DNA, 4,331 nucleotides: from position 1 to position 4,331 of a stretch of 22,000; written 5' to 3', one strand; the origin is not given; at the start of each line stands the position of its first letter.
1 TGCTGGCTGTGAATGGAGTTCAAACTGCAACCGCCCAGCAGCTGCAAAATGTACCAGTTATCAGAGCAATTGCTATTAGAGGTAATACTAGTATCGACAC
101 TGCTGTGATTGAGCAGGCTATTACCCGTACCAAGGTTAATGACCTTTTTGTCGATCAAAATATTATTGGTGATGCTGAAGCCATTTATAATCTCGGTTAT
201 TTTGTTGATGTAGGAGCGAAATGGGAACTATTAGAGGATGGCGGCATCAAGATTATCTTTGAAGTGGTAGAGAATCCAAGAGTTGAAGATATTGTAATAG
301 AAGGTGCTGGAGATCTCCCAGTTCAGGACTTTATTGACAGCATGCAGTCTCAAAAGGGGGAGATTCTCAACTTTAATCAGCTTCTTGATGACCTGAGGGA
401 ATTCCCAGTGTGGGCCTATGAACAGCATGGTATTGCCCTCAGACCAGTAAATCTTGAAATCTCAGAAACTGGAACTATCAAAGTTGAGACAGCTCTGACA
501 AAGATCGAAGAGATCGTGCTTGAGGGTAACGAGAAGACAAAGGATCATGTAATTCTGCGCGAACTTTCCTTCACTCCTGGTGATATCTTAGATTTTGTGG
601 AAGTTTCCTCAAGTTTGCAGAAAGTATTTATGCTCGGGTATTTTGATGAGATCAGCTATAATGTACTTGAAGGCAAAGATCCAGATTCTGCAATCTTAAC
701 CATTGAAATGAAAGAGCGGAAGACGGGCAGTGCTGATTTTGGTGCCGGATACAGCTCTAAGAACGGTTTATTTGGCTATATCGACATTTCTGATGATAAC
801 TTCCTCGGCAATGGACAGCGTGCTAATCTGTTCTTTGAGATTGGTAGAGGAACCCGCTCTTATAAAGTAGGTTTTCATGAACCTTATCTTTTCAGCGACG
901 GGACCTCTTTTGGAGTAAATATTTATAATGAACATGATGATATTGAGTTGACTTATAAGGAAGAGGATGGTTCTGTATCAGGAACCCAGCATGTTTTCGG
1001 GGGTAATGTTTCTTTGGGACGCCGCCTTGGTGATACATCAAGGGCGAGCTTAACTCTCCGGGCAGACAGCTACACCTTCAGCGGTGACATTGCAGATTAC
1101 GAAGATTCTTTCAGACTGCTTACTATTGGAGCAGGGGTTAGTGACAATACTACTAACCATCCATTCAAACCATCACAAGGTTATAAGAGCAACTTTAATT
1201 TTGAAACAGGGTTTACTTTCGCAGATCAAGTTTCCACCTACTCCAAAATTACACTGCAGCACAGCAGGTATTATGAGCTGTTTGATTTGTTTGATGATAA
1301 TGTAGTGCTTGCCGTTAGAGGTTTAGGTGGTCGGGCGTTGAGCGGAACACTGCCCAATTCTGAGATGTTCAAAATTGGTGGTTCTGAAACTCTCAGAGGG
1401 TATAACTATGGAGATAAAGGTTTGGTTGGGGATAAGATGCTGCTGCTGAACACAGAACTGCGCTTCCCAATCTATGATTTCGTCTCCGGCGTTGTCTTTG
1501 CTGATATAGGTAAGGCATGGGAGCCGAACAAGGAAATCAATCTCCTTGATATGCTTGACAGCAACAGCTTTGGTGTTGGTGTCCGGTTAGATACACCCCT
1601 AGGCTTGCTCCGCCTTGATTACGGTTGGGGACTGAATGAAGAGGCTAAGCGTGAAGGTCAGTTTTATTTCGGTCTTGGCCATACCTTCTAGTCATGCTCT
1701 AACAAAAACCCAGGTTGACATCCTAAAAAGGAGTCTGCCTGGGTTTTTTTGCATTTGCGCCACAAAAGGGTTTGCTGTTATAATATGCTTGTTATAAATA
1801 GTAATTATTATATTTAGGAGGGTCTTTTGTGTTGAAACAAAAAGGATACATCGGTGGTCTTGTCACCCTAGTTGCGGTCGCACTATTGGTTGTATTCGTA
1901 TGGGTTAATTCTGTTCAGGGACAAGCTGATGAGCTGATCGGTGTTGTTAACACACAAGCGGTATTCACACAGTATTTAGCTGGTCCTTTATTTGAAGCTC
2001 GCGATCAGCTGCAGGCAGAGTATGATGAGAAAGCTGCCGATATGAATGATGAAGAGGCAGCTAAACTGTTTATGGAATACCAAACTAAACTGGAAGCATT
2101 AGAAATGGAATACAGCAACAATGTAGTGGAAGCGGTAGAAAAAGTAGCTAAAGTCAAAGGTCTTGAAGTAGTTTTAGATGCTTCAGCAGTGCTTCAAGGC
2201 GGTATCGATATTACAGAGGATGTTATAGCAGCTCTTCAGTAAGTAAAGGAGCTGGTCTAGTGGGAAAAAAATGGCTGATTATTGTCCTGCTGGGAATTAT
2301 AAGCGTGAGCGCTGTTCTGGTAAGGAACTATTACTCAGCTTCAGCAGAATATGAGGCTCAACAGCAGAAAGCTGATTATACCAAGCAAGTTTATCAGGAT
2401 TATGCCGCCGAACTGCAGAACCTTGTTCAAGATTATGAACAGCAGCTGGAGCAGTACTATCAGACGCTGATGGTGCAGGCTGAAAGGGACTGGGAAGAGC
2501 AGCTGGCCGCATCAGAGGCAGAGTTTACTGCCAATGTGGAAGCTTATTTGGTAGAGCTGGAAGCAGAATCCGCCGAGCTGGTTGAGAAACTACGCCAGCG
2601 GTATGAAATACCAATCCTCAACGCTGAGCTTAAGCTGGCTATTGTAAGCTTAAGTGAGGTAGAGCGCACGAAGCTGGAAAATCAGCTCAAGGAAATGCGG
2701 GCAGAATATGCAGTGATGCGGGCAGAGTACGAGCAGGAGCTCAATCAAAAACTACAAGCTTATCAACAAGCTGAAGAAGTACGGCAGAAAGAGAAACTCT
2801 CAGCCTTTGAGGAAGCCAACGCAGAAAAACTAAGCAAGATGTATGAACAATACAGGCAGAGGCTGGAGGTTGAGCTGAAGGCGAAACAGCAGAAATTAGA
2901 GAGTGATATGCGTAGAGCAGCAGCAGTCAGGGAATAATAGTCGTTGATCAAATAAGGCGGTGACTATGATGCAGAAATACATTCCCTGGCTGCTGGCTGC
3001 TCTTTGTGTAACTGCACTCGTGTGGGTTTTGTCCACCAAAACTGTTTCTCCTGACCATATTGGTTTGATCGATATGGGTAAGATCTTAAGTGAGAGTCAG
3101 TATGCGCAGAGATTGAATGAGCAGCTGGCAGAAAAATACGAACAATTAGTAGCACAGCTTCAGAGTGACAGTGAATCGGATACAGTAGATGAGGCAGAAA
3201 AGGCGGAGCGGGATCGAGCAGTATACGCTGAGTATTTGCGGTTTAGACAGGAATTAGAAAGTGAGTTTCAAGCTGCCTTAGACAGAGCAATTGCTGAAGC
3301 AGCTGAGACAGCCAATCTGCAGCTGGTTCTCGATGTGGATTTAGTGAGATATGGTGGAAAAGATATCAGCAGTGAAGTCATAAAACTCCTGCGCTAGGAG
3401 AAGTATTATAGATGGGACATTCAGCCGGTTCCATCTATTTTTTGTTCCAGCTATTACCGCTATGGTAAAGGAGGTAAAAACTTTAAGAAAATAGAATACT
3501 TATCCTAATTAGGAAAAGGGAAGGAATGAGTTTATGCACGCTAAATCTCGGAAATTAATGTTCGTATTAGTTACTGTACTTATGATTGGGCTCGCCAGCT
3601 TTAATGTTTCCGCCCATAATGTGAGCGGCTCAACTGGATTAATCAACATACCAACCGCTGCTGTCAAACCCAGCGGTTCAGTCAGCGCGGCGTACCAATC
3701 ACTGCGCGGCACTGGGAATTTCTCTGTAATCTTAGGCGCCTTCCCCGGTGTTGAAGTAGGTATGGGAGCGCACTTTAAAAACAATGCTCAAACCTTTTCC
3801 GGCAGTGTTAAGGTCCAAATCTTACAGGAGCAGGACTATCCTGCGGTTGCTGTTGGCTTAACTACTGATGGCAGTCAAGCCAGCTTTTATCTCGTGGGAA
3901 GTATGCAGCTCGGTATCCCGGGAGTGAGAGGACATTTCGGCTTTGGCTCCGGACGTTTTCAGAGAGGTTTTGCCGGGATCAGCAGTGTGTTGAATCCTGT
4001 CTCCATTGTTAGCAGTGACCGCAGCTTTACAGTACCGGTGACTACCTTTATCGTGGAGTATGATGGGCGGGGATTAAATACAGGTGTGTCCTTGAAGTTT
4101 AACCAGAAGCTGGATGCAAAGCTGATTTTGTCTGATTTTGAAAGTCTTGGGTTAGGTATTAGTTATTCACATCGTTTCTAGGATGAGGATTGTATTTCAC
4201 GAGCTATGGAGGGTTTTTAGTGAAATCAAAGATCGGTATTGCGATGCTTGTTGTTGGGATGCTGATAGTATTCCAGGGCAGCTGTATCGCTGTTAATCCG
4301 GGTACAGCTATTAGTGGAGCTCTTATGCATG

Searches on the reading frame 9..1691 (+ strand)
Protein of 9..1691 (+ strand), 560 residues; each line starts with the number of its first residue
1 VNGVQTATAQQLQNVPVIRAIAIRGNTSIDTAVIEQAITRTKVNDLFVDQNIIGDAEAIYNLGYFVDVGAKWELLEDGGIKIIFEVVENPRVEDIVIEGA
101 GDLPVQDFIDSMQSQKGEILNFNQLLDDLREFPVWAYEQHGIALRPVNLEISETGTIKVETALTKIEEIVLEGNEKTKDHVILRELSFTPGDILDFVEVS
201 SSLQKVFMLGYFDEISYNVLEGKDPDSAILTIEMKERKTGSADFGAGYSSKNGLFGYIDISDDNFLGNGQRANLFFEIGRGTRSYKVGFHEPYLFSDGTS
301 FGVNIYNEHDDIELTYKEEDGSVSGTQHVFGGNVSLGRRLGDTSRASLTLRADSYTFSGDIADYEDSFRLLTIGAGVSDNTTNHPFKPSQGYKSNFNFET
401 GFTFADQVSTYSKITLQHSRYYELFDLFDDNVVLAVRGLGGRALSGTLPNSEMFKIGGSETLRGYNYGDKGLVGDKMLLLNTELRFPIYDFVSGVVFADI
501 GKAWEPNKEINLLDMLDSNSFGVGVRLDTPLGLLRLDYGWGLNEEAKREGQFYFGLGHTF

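Call 13: search_protein_families(library=pfam, proteins=[window:9-1691:+], max_evalue=0.001)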
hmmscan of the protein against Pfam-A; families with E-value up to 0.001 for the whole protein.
window:9-1691:+ (560 aa): 3 families
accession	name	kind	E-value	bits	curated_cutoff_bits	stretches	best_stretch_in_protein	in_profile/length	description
PF01103.29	Omp85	-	7.9e-48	164.1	24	1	264-560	1-325/325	Omp85 superfamily domain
PF07244.20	POTRA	-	1.3e-21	77.5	21.3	2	165-237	2-79/79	Surface antigen variable number repeat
PF03865.19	ShlB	-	3.4e-06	27.2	22.7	1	410-523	198-307/311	Haemolysin secretion/activation protein ShlB/FhaC/HecB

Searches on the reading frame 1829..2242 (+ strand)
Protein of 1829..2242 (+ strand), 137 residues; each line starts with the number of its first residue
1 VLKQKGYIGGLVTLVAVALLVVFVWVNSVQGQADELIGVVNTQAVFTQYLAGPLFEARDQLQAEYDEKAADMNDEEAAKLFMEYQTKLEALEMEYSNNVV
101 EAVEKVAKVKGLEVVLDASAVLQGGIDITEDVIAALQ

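Call 13: search_protein_families(library=pfam, proteins=[window:1829-2242:+], max_evalue=0.001)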
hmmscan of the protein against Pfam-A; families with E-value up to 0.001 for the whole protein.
window:1829-2242:+ (137 aa): 1 family
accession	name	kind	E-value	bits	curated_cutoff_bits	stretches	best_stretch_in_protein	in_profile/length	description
PF03938.19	OmpH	-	3.5e-09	37.4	32.4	1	57-136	59-141/141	Outer membrane protein (OmpH-like)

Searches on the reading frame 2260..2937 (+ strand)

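Call 13: search_protein_families(library=pfam, proteins=[window:2260-2937:+], max_evalue=0.001)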
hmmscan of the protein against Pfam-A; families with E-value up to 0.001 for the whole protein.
window:2260-2937:+ (225 aa): 0 families

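Call 69: search_protein_families(library=ncbifam, proteins=[window:2260-2937:+], max_evalue=0.01)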
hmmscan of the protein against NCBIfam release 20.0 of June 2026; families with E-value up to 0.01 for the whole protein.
window:2260-2937:+ (225 aa): 1 family
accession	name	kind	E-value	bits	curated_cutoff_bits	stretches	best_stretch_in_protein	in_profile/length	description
NF003965.0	PRK05457.1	equivalog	0.0038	16.6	245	0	8-92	195-277/285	protease HtpX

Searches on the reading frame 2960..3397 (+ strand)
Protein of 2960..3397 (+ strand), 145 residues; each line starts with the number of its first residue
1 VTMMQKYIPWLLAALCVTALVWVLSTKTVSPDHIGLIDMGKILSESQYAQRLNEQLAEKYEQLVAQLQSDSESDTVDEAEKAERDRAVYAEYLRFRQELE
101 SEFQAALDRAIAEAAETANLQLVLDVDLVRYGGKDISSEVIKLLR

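Call 13: search_protein_families(library=pfam, proteins=[window:2960-3397:+], max_evalue=0.001)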
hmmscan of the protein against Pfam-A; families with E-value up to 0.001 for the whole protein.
window:2960-3397:+ (145 aa): 1 family
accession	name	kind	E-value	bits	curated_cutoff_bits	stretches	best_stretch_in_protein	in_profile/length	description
PF03938.19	OmpH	-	6.2e-11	43.1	32.4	2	80-144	72-141/141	Outer membrane protein (OmpH-like)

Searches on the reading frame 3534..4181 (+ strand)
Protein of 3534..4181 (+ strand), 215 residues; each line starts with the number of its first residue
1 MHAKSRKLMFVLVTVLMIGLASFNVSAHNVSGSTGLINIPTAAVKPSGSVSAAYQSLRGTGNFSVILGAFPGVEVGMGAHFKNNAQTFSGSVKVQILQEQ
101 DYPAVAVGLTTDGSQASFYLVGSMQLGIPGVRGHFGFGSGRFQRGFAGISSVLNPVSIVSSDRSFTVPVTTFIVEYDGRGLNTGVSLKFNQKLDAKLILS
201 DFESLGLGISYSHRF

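Call 13: search_protein_families(library=pfam, proteins=[window:3534-4181:+], max_evalue=0.001)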
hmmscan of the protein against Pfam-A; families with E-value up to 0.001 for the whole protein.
window:3534-4181:+ (215 aa): 1 family
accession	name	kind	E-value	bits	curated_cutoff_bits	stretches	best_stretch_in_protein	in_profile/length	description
PF06082.17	YjbH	-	2.1e-07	30.6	24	1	30-144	4-135/658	Exopolysaccharide biosynthesis protein YbjH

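Call 69: search_protein_families(library=ncbifam, proteins=[window:3534-4181:+], max_evalue=0.01)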
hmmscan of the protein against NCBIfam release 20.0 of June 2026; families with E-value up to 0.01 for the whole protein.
window:3534-4181:+ (215 aa): 0 families
